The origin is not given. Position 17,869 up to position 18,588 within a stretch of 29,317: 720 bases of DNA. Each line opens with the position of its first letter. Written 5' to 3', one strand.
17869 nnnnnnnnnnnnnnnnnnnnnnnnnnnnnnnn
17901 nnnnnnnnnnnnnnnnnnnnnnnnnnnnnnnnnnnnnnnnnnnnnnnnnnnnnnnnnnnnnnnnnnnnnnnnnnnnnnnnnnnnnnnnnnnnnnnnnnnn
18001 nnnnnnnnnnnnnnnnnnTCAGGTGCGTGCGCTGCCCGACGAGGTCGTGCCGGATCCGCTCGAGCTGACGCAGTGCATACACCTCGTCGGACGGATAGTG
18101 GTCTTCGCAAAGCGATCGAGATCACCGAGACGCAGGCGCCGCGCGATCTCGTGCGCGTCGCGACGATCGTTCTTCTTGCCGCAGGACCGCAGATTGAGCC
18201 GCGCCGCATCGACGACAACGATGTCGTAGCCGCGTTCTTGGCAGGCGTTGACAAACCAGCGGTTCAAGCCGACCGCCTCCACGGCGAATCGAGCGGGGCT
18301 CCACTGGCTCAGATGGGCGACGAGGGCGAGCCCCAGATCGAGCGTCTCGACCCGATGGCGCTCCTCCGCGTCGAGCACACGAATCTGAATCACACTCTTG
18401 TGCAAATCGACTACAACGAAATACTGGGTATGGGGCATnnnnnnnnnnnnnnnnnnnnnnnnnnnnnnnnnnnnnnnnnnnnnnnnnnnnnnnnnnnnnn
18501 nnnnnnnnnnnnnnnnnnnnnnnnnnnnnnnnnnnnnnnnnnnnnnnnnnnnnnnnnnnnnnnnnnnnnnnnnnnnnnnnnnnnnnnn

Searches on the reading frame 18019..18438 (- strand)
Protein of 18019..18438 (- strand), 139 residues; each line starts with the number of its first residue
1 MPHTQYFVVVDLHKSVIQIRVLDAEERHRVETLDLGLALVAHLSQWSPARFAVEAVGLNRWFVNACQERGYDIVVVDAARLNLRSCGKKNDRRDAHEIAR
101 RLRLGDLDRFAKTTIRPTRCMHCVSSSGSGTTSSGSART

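Call 3: search_protein_families(library=pfam, proteins=[window:18019-18438:-], max_evalue=0.1)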
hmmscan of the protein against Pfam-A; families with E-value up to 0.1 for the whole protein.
window:18019-18438:- (139 aa): 2 families
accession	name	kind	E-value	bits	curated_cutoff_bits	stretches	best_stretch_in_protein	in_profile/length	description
PF01548.23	DEDD_Tnp_IS110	-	6.4e-05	23.2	29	1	13-108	6-113/155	Transposase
PF23382.1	DUF7097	-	0.059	13.7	27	1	42-131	24-110/175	Family of unknown function (DUF7097)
